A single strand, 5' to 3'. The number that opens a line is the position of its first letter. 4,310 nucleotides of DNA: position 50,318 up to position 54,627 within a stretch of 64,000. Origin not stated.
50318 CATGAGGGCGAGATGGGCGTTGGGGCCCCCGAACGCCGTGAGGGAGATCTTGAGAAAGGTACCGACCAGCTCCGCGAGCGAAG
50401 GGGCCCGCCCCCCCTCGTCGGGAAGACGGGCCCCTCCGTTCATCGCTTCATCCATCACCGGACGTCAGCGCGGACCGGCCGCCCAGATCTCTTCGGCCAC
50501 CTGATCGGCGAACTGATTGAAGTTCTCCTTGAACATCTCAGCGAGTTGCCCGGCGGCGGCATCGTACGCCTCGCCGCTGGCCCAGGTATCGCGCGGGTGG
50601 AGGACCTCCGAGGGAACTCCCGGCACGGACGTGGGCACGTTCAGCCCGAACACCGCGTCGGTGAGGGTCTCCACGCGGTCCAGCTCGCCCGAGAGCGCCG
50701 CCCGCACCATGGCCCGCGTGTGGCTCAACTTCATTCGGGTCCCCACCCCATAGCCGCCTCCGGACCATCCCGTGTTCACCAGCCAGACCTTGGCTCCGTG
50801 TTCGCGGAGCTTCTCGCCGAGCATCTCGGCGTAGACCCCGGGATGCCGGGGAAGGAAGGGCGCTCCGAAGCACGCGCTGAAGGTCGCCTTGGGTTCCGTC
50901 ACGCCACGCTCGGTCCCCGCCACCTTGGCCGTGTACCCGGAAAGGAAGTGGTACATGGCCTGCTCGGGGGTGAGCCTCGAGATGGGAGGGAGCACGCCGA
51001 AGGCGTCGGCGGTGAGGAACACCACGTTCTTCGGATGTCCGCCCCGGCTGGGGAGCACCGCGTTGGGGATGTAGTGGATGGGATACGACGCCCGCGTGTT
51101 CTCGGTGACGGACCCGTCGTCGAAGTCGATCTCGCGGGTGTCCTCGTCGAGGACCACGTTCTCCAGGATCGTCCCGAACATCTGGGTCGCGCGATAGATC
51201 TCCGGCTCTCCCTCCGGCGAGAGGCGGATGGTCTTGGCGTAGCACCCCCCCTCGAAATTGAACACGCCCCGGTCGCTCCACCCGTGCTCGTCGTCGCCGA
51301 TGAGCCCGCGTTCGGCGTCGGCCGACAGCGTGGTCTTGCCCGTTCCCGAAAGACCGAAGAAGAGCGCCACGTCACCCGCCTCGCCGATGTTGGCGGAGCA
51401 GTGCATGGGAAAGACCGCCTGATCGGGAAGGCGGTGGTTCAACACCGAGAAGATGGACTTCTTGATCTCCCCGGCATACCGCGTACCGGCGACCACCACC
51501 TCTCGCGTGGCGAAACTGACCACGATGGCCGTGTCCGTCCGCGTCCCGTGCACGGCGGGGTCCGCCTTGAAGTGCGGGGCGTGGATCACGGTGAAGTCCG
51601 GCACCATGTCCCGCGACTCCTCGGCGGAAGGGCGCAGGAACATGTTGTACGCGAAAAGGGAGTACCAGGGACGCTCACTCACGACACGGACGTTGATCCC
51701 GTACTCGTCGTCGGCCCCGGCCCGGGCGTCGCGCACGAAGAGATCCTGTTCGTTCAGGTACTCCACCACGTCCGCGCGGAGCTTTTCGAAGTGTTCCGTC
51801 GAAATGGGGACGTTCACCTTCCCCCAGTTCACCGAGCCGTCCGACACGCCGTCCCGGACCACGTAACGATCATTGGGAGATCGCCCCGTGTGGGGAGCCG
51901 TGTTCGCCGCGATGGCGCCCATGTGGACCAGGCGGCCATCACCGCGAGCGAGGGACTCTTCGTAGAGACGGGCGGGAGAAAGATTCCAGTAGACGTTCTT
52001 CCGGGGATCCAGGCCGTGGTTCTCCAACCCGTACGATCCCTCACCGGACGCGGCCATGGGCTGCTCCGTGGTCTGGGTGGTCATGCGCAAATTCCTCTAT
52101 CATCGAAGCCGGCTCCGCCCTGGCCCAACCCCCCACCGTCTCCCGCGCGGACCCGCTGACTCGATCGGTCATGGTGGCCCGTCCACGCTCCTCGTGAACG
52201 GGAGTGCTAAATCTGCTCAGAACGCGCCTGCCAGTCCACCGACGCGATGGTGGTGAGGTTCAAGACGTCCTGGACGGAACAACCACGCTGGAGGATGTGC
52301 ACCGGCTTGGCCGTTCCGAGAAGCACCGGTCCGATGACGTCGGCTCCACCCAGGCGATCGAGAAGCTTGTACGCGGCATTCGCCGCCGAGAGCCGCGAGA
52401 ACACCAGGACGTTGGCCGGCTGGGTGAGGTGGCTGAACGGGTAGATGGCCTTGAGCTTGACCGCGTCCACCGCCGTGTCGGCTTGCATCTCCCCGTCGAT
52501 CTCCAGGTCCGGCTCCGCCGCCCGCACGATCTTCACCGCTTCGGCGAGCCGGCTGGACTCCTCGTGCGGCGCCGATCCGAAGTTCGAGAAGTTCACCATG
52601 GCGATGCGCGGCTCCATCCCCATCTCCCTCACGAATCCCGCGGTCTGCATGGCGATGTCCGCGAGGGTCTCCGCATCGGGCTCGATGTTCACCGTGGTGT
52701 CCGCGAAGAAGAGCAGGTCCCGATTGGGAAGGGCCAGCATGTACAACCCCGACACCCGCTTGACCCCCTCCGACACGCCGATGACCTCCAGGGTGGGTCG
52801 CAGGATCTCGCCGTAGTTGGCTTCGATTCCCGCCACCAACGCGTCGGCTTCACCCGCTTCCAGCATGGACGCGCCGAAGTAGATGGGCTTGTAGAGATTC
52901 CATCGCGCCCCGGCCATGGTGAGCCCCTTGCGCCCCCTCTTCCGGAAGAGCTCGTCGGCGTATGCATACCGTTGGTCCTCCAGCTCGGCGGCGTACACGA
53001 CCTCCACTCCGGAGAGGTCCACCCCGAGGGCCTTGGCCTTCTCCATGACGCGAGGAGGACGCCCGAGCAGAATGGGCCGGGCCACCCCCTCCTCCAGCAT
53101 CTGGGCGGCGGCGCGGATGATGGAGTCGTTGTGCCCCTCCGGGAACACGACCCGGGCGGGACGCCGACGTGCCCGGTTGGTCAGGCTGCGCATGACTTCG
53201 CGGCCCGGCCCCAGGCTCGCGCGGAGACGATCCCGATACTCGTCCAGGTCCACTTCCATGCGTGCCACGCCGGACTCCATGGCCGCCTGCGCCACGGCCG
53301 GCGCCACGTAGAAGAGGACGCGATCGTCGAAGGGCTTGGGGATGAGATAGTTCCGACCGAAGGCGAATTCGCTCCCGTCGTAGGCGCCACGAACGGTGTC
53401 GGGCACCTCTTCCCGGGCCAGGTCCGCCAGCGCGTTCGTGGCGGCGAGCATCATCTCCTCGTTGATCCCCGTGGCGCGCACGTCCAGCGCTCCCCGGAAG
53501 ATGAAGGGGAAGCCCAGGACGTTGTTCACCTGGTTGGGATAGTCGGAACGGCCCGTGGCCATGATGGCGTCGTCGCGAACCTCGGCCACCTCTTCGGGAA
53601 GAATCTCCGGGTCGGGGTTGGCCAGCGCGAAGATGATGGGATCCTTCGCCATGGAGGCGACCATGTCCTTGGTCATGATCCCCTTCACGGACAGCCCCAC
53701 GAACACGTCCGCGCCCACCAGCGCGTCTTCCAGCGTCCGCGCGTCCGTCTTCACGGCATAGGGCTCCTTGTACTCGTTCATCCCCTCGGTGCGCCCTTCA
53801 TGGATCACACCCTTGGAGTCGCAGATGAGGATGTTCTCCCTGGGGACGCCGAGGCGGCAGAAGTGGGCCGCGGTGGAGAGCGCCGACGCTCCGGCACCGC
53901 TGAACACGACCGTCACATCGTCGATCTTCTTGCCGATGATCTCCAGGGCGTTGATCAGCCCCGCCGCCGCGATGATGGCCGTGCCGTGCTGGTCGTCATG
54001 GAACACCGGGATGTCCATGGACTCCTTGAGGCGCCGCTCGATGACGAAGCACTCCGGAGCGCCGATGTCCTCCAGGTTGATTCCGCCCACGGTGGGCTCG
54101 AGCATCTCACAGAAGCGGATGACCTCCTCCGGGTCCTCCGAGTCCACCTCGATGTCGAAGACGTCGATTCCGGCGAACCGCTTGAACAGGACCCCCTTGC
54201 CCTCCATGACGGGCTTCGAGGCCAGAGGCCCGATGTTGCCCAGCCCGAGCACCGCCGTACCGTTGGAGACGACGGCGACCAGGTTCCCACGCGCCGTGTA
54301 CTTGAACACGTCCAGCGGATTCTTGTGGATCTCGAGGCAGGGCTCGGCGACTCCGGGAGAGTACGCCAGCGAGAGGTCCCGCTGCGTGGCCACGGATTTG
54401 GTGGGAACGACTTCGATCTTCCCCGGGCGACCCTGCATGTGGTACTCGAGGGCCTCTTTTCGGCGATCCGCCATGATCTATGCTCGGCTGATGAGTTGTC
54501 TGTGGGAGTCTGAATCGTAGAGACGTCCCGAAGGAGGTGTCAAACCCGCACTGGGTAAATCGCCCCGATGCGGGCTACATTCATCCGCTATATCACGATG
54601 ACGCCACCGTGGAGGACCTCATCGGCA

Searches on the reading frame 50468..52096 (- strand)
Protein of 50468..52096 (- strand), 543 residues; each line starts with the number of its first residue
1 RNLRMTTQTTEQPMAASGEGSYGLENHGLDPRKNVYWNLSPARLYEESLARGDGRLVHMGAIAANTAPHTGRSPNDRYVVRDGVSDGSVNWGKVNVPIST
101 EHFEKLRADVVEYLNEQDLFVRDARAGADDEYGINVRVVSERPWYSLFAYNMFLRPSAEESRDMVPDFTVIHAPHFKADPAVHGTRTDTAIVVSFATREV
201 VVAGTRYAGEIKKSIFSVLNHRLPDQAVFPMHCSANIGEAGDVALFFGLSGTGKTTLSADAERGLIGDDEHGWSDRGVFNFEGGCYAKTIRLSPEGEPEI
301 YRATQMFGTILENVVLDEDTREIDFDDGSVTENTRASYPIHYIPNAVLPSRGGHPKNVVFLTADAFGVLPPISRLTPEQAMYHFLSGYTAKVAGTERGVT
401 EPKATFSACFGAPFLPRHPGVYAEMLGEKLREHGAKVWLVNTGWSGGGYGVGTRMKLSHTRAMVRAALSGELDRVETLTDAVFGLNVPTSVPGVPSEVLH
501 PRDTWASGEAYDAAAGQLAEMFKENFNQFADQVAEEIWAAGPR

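Call 52: search_protein_families(library=pfam, proteins=[window:50468-52096:-], max_evalue=0.0001)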
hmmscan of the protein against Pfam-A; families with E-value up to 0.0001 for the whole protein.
window:50468-52096:- (543 aa): 1 family
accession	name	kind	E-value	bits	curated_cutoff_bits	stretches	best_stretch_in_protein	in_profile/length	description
PF01293.25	PEPCK_ATP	-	2.7e-222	738.9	26.5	1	34-497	2-465/465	Phosphoenolpyruvate carboxykinase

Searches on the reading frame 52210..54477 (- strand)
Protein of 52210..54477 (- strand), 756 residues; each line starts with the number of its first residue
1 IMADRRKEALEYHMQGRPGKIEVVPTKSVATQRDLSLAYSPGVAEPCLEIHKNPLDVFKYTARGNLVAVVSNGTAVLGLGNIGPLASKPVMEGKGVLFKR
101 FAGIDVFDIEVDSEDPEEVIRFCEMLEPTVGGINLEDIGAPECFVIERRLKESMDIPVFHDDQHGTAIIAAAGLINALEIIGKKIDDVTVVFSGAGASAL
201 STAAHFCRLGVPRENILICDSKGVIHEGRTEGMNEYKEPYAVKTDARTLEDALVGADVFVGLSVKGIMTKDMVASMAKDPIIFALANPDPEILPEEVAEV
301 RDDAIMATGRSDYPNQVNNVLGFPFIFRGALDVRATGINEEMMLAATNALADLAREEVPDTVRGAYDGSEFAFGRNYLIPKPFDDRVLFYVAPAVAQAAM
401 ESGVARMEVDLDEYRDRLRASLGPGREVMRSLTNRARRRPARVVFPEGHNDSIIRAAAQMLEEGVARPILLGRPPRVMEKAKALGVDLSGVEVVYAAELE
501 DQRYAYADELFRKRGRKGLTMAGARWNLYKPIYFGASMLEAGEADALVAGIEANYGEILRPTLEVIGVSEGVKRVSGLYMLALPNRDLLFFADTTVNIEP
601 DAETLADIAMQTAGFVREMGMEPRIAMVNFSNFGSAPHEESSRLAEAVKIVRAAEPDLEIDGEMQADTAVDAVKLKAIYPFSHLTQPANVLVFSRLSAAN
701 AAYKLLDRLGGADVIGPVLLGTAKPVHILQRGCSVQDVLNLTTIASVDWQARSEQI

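Call 52: search_protein_families(library=pfam, proteins=[window:52210-54477:-], max_evalue=0.0001)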
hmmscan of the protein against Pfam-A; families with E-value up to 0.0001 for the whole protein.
window:52210-54477:- (756 aa): 3 families
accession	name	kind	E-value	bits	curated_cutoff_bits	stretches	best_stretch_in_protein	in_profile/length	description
PF01515.24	PTA_PTB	-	6.5e-97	325.2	24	1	428-745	2-318/319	Phosphate acetyl/butaryl transferase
PF00390.24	malic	-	4.3e-28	98.8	23.1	1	19-151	2-182/182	Malic enzyme, N-terminal domain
PF03949.21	Malic_M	-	4.5e-23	82.3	23.5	1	165-359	3-230/258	Malic enzyme, NAD binding domain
